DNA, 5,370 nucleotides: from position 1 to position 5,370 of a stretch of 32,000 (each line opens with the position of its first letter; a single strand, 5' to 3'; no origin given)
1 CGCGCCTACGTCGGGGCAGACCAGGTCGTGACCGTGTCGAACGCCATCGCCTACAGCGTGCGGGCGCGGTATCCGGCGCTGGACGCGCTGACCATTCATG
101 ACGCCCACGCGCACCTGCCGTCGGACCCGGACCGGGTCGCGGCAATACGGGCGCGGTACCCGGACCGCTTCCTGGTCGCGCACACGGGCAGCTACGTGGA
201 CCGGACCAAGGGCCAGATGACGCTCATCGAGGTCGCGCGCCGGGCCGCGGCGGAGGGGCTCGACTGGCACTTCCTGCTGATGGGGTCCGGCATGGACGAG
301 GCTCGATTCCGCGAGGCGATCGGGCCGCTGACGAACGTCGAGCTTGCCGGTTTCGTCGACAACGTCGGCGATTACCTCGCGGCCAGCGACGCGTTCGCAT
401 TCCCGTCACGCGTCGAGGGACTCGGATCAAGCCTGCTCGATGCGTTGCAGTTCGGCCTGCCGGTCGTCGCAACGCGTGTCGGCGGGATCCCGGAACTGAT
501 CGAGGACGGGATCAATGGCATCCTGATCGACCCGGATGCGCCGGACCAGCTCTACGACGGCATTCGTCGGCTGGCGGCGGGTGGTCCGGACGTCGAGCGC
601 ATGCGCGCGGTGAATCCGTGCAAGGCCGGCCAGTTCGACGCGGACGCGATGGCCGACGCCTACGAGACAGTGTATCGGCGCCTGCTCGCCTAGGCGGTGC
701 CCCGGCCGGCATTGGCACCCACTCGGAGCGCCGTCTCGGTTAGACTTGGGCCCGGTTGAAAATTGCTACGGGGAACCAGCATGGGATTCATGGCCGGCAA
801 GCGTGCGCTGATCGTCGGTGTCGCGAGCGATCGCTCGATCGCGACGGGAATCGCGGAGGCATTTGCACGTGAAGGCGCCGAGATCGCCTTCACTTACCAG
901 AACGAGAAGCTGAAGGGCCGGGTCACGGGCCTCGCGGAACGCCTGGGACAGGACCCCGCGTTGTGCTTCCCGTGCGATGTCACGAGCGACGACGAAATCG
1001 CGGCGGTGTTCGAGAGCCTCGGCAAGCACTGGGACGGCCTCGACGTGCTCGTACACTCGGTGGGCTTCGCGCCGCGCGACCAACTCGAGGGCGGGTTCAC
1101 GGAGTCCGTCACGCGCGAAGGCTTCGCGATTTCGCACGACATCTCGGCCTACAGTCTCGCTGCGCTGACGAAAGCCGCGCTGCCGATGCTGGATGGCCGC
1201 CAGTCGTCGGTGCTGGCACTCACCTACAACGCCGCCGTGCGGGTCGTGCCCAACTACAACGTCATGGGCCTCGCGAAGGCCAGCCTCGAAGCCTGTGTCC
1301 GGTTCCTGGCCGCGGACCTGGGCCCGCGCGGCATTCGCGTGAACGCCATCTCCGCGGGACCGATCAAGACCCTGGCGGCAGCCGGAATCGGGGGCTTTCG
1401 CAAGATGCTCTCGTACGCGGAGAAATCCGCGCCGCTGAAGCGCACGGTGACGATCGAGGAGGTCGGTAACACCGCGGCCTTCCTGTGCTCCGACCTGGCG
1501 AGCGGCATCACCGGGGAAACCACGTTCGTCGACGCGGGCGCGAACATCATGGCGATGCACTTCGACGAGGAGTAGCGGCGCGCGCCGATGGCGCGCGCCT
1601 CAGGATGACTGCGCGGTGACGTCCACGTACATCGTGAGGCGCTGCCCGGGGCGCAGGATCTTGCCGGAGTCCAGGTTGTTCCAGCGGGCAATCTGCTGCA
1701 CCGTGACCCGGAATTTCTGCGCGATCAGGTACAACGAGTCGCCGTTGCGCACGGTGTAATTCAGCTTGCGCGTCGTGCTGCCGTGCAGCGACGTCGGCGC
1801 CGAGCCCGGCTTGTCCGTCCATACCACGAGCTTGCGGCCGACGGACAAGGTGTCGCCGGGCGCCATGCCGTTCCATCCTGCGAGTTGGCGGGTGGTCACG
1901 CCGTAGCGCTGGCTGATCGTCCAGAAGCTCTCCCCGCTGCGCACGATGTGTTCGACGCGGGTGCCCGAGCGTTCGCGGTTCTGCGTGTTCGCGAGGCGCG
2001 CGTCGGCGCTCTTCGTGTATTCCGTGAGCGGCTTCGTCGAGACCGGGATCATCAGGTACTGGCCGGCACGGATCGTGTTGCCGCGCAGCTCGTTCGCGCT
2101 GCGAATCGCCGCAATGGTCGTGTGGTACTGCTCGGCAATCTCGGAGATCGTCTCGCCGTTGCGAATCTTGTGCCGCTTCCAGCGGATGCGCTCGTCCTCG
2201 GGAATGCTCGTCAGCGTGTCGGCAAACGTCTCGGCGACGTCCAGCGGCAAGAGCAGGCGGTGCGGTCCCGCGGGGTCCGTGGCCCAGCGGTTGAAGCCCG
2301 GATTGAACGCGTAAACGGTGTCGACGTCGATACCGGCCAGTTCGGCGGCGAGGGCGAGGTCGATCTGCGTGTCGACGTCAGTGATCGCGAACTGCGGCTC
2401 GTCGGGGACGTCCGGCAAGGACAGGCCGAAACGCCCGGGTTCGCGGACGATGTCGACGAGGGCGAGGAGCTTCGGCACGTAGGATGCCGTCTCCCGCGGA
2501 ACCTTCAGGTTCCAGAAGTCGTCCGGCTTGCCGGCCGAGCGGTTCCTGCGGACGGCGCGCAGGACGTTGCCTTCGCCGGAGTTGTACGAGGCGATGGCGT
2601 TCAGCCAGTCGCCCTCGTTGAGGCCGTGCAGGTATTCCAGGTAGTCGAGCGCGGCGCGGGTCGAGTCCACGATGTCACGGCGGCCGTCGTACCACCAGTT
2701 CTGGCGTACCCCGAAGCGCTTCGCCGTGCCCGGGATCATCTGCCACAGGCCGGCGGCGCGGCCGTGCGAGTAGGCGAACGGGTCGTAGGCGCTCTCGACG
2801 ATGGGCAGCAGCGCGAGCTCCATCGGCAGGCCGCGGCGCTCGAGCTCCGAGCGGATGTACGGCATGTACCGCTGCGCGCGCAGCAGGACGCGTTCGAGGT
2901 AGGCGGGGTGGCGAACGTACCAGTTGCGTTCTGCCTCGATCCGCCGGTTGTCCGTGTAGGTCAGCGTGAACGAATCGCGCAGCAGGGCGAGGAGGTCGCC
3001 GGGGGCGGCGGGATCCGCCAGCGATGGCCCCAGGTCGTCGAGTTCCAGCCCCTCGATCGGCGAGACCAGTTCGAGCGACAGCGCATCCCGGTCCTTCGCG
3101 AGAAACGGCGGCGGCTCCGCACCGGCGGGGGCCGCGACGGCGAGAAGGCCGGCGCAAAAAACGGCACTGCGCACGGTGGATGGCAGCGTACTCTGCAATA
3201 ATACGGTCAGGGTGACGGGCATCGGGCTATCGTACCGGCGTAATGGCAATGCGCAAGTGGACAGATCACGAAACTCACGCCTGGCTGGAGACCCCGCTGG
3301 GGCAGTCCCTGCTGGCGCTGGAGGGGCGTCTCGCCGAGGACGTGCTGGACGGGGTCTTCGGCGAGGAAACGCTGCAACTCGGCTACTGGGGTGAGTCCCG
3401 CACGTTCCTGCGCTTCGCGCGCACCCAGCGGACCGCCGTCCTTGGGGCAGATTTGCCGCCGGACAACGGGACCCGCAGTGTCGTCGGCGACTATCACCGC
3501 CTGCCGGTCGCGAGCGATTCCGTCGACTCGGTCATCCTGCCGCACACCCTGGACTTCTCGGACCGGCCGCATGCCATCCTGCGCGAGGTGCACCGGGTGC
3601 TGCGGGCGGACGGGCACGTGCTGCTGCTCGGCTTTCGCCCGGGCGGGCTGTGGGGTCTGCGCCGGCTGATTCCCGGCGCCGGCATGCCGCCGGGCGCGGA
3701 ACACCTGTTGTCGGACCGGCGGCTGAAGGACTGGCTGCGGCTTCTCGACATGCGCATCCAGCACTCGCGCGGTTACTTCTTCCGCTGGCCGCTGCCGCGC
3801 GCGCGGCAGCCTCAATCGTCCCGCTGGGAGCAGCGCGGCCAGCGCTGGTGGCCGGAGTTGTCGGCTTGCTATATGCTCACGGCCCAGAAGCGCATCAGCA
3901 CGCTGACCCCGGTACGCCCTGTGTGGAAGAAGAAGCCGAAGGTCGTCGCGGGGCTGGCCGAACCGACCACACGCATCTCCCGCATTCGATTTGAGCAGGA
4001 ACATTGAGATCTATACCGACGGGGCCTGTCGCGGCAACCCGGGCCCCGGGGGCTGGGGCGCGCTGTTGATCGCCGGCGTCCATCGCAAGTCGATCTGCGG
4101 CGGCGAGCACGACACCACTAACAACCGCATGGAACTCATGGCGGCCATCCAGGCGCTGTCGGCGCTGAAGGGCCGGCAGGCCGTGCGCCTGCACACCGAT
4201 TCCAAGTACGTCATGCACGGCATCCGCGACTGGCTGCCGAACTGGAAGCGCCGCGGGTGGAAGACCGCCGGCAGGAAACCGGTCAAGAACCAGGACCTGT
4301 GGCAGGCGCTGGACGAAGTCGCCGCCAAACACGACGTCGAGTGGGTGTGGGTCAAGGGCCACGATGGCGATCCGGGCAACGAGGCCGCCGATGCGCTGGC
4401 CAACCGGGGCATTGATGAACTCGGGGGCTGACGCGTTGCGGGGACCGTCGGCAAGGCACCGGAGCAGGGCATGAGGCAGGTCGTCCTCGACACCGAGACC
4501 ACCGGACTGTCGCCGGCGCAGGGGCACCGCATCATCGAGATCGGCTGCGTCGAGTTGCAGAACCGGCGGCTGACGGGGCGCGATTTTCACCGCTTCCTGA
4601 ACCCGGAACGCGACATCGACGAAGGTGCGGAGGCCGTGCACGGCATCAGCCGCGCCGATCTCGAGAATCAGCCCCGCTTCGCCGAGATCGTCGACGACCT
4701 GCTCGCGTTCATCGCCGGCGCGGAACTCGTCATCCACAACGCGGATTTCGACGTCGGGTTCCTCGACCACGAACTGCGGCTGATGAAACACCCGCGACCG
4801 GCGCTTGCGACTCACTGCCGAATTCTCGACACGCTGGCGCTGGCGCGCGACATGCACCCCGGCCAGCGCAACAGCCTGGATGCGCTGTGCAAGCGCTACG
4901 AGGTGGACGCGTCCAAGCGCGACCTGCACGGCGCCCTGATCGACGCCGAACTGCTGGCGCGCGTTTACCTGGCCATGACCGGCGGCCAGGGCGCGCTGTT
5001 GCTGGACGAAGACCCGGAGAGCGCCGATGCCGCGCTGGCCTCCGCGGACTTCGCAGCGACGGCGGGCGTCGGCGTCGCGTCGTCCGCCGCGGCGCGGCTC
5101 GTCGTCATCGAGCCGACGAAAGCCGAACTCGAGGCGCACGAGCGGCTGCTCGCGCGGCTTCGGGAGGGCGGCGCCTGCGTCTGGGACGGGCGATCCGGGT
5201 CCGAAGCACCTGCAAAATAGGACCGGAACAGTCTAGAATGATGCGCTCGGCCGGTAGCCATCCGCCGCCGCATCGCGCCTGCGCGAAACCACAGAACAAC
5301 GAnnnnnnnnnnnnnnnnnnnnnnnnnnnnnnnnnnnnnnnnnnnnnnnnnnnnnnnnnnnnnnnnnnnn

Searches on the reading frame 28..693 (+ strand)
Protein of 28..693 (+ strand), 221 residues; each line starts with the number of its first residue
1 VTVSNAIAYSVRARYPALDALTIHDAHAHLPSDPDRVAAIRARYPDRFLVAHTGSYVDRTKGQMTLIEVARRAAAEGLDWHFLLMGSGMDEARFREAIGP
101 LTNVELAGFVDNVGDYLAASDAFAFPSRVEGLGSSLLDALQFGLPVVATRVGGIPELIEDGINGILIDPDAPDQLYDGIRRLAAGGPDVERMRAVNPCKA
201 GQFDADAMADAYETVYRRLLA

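Call 57: search_protein_families(library=pfam, proteins=[window:28-693:+], max_evalue=1)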
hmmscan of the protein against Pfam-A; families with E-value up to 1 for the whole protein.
window:28-693:+ (221 aa): 3 families
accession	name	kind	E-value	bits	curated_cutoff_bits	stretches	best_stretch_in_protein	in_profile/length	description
PF13692.12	Glyco_trans_1_4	-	3.6e-32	112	27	1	49-183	3-140/142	Glycosyl transferases group 1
PF00534.26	Glycos_transf_1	-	4.9e-27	95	26.4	1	50-193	18-166/172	Glycosyl transferases group 1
PF20706.3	GT4-conflict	-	3.6e-07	29.9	26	1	45-162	198-324/385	Family 4 Glycosyltransferase in conflict systems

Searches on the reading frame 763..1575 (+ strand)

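Call 13: search_protein_families(library=pfam, proteins=[window:763-1575:+], max_evalue=0.01)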
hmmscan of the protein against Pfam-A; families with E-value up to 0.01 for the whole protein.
window:763-1575:+ (270 aa): 3 families
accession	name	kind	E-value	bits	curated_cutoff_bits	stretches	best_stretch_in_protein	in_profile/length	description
PF13561.12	adh_short_C2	-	6.7e-88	294.7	27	1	19-261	1-236/236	Enoyl-(Acyl carrier protein) reductase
PF00106.31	adh_short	-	5.6e-23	81.9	26.6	1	14-206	2-187/195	short chain dehydrogenase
PF23441.1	SDR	-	0.00024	21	27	1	129-237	123-228/258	SDR-like rossmann domain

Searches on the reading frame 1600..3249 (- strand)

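Call 13: search_protein_families(library=pfam, proteins=[window:1600-3249:-], max_evalue=0.01)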
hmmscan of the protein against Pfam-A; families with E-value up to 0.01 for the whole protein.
window:1600-3249:- (549 aa): 9 families
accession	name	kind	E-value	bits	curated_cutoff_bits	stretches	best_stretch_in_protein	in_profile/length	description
PF01476.26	LysM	-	4.7e-43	145.3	20.9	3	498-539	1-41/43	LysM domain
PF01464.25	SLT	-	3.1e-22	78.8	21.3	1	135-241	7-113/117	Transglycosylase SLT domain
PF23473.1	LysM3_LYK4_5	-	1.3e-13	51.2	29.3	2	496-531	3-38/48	LYK4/5 LysM3 domain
PF23446.1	LysM1_NFP_LYK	-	5.6e-07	30.8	36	0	505-538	17-51/60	NFP/LYK LysM1 domain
PF13518.12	HTH_28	-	0.00058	20.3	25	0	502-523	11-32/52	Helix-turn-helix domain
PF23472.1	LysM2_CERK1_LYK3_4_5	-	0.00065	20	27.4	0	361-403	9-55/56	LYK3/4/5 LysM2 domain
PF11268.13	DUF3071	-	0.00093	19.8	26.9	0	359-383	62-86/168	Protein of unknown function (DUF3071)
PF22310.2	NMB0315_dom_I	-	0.0017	19.1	27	0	499-545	7-57/83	NMB0315-like, domain I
PF23577.1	LysM_RLK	-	0.0017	18.8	27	0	362-385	5-28/44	LysM domain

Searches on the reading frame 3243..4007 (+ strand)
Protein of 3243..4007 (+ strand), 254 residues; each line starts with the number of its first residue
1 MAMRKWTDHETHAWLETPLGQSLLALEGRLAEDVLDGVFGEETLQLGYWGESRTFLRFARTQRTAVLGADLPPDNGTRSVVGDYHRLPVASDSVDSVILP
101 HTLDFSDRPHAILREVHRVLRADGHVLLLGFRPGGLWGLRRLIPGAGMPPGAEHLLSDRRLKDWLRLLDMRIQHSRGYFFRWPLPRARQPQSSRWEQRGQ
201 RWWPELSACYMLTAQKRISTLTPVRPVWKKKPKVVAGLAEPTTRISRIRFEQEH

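Call 13: search_protein_families(library=pfam, proteins=[window:3243-4007:+], max_evalue=0.01)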
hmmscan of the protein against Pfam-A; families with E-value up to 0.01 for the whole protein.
window:3243-4007:+ (254 aa): 3 families
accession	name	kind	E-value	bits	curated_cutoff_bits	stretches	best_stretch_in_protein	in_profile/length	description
PF08241.18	Methyltransf_11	-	5.4e-10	40.2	21.2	1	77-127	44-94/95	Methyltransferase domain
PF13649.12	Methyltransf_25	-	0.00026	22.1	27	1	77-124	48-97/97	Methyltransferase domain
PF13847.12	Methyltransf_31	-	0.0011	19.2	27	1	81-129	60-110/145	Methyltransferase domain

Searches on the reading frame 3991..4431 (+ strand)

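Call 57: search_protein_families(library=pfam, proteins=[window:3991-4431:+], max_evalue=1)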
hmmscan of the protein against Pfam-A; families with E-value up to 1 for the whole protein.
window:3991-4431:+ (146 aa): 1 family
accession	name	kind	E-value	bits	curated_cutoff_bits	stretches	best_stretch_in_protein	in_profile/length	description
PF00075.30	RNase_H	-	1.6e-49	168.2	25.8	1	4-141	3-140/141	RNase H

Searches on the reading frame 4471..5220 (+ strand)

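Call 13: search_protein_families(library=pfam, proteins=[window:4471-5220:+], max_evalue=0.01)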
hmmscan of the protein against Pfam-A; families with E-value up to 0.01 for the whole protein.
window:4471-5220:+ (249 aa): 3 families
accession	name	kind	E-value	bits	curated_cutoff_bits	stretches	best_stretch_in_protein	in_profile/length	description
PF00929.31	RNase_T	-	1.8e-39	136.3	24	1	4-166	1-164/164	Exonuclease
PF13482.12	RNase_H_2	-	0.00017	22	22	1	5-155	2-125/165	RNase_H superfamily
PF01612.26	DNA_pol_A_exo1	-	0.0013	19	23.6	0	83-143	76-127/173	3'-5' exonuclease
